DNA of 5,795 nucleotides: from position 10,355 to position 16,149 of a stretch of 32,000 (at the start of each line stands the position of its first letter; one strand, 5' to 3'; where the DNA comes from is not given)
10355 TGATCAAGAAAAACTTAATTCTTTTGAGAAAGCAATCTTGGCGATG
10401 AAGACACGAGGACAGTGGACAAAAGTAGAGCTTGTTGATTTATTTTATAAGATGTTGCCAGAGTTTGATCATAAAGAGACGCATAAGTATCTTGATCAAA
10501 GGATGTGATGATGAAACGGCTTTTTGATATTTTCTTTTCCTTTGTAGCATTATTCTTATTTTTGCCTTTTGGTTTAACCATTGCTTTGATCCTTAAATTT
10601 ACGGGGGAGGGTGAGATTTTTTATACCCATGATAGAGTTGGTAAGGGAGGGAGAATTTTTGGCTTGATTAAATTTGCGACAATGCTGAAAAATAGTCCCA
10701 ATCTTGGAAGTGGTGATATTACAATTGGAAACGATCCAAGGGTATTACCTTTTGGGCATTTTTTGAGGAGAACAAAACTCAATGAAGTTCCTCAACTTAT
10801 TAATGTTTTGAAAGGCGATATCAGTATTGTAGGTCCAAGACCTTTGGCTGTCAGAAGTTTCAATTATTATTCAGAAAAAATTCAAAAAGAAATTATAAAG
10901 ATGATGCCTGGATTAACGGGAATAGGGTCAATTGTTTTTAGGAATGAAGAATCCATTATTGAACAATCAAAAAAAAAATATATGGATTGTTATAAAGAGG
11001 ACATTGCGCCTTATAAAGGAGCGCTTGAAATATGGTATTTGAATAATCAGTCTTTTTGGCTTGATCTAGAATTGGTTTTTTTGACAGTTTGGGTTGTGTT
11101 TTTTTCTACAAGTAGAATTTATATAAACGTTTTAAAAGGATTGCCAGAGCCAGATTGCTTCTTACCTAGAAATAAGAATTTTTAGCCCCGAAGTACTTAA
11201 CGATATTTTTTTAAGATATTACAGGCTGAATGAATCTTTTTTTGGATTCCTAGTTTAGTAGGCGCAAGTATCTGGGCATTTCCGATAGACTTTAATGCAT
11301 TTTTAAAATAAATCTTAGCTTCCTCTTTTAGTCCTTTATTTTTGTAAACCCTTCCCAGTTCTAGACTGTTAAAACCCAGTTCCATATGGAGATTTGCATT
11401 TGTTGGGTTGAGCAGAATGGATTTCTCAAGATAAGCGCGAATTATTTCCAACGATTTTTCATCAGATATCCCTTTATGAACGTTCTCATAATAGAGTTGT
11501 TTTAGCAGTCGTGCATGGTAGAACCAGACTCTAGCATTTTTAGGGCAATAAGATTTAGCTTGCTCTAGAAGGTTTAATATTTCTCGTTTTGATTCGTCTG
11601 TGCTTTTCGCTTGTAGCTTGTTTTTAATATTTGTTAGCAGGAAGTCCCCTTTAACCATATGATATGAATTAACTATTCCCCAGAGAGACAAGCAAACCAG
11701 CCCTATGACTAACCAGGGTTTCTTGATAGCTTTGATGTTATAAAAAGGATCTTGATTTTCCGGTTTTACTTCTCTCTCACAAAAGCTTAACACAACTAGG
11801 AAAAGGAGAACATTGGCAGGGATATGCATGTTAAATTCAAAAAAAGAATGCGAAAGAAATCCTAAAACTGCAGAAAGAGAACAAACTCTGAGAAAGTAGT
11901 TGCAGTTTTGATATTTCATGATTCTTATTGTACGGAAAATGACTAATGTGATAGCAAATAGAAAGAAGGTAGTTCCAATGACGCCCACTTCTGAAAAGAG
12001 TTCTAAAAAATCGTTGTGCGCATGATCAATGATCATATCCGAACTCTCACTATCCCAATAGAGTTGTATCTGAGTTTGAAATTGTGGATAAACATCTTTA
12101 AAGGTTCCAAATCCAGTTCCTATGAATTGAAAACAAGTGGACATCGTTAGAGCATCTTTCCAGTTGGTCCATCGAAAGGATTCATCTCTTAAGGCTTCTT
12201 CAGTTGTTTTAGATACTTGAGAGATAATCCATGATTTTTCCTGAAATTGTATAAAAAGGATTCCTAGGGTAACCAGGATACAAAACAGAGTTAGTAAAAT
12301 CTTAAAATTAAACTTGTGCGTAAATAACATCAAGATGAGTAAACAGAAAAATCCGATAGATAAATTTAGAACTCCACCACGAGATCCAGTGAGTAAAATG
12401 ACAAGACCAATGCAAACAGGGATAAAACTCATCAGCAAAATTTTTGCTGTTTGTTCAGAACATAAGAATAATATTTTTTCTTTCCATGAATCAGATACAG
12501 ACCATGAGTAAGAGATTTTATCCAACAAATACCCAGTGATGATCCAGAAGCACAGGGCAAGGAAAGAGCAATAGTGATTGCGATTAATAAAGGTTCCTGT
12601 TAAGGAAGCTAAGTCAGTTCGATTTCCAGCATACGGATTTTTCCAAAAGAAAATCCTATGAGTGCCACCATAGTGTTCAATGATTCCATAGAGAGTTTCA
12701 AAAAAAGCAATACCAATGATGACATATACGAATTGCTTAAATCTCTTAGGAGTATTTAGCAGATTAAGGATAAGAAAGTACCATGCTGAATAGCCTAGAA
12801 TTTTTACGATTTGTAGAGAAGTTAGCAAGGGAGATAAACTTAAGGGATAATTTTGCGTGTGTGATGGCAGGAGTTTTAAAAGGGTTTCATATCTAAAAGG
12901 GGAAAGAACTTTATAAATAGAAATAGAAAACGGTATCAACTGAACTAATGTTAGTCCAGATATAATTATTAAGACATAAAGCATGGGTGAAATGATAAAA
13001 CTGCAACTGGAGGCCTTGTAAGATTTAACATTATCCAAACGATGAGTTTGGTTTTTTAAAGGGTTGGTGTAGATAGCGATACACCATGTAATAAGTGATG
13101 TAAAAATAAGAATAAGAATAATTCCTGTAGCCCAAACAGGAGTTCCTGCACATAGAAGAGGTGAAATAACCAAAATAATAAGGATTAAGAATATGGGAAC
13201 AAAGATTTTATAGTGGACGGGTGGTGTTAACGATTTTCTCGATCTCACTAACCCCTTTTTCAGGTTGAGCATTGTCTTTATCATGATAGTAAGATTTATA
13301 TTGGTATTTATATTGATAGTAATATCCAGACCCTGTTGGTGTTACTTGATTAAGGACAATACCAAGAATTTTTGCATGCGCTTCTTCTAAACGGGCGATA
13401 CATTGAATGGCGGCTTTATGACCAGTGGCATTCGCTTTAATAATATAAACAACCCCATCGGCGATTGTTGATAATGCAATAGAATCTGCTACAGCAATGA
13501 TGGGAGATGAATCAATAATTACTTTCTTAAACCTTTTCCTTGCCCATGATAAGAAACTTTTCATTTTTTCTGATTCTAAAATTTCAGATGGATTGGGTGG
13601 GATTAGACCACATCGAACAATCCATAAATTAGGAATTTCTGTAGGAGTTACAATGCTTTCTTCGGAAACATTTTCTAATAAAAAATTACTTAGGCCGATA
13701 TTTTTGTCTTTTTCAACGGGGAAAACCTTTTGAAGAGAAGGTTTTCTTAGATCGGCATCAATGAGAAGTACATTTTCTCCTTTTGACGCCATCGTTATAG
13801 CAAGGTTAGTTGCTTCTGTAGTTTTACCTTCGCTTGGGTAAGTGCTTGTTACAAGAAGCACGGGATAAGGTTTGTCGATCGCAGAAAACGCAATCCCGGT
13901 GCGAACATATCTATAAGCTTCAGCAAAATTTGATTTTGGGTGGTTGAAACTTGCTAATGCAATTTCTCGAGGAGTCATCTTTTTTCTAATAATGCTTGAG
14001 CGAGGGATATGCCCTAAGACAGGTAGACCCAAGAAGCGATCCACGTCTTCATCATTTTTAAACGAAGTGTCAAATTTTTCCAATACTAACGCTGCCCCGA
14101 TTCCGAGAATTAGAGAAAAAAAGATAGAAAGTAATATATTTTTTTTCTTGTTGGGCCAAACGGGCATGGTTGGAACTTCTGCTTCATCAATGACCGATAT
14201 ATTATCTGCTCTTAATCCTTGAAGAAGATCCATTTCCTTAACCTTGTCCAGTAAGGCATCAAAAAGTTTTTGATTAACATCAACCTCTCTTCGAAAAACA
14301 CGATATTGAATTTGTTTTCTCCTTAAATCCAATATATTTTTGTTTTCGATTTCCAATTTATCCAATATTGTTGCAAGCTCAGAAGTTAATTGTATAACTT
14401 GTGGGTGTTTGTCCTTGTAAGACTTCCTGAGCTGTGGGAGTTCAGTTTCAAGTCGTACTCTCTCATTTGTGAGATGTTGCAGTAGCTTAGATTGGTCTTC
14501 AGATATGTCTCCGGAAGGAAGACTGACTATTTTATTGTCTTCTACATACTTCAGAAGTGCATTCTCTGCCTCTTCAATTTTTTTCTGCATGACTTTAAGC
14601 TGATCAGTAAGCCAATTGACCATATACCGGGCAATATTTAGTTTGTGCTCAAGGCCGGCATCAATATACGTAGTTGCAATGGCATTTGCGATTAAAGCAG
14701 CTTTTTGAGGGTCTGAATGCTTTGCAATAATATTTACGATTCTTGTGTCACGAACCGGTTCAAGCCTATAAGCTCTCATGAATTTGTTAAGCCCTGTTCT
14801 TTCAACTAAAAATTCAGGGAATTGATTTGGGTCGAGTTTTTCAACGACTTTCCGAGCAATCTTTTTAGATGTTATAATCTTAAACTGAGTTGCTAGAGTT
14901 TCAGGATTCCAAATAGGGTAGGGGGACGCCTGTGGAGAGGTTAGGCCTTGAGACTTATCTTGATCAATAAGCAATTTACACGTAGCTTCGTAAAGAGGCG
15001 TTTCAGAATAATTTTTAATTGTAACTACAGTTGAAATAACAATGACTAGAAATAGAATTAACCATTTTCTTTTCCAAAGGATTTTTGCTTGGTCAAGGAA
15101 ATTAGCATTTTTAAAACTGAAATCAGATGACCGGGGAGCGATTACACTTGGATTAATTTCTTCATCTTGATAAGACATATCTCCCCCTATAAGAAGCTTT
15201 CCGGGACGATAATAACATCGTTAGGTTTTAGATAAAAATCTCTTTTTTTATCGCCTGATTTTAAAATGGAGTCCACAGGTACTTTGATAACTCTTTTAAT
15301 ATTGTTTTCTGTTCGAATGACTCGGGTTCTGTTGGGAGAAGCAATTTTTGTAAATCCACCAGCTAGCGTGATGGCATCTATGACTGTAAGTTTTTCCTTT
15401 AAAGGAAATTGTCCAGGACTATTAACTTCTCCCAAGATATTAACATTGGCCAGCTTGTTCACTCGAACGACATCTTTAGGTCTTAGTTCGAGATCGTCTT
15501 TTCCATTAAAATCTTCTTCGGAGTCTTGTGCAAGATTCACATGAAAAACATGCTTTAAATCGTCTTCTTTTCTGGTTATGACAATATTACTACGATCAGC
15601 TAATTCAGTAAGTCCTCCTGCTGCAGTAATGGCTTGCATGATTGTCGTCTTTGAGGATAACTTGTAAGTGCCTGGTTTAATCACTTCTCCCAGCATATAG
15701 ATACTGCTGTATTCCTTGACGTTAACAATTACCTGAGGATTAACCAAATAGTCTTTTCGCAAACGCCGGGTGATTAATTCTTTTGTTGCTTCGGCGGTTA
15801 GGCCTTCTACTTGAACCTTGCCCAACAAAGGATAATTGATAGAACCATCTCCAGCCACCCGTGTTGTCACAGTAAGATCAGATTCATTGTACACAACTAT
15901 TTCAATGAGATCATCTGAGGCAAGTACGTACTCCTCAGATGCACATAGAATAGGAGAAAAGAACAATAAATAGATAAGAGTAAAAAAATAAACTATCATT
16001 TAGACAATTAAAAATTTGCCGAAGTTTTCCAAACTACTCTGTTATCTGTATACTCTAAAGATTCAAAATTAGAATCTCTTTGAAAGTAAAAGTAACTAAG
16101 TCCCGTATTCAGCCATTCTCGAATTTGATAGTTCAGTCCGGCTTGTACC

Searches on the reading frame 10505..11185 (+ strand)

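Call 71: search_protein_families(library=pfam, proteins=[window:10505-11185:+], max_evalue=0.00001)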
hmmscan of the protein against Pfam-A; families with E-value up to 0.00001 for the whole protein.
window:10505-11185:+ (226 aa): 1 family
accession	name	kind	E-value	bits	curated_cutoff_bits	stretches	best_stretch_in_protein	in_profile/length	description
PF02397.22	Bac_transf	-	1e-50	172.2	27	1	4-199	1-178/179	Bacterial sugar transferase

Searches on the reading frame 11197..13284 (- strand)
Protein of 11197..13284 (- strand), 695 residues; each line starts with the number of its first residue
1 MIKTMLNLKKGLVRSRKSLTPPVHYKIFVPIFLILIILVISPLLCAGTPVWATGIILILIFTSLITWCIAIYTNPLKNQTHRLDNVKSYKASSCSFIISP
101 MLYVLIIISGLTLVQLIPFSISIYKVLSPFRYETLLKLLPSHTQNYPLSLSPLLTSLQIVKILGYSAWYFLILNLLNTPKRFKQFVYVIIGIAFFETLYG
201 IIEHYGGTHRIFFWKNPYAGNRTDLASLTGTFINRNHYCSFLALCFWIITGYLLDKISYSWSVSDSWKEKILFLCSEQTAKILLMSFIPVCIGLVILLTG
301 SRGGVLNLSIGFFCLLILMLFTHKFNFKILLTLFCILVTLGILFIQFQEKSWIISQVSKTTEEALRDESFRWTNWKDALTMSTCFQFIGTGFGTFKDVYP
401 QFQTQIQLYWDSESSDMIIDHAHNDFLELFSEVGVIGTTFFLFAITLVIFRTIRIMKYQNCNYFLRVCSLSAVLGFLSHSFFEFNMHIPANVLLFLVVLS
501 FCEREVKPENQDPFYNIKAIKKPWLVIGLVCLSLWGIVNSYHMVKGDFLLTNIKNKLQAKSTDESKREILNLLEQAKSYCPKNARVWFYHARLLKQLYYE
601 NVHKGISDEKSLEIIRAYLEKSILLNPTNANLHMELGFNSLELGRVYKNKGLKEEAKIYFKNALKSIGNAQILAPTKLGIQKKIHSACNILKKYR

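Call 71: search_protein_families(library=pfam, proteins=[window:11197-13284:-], max_evalue=0.00001)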
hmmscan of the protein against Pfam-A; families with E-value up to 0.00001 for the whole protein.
window:11197-13284:- (695 aa): 1 family
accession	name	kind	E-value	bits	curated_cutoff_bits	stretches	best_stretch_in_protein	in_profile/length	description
PF04932.20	Wzy_C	-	1.1e-19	71.1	31.7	1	290-442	4-149/149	O-Antigen ligase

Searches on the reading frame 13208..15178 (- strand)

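Call 71: search_protein_families(library=pfam, proteins=[window:13208-15178:-], max_evalue=0.00001)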
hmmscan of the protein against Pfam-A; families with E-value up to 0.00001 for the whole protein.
window:13208-15178:- (656 aa): 5 families
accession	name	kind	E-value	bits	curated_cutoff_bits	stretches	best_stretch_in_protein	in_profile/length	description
PF13807.11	GNVR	-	1.7e-13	50.7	27.7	1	296-365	10-79/82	G-rich domain on putative tyrosine kinase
PF13614.12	AAA_31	-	5.4e-11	43.2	27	1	451-599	14-166/177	AAA domain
PF01656.29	CbiA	-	1e-10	42.1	25.4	1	443-615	3-86/125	CobQ/CobB/MinD/ParA nucleotide binding domain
PF10609.15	ParA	-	9.7e-07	28.9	27.1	1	441-610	6-173/246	NUBPL iron-transfer P-loop NTPase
PF02706.20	Wzz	-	1.1e-06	29.3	25.5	1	32-115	10-91/91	Chain length determinant protein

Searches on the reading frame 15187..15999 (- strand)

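Call 72: search_protein_families(library=pfam, proteins=[window:15187-15999:-], max_evalue=0.00001)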
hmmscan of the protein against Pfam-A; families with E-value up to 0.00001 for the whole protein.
window:15187-15999:- (270 aa): 3 families
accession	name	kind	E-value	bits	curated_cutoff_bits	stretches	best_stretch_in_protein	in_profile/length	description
PF22461.2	SLBB_2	-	4.4e-26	91.2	27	2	100-180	3-79/79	SLBB domain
PF10531.15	SLBB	-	4.7e-26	90.8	27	2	100-144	2-46/55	SLBB domain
PF02563.21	Poly_export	-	7.5e-22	77.7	28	1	21-95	4-77/77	Polysaccharide biosynthesis/export protein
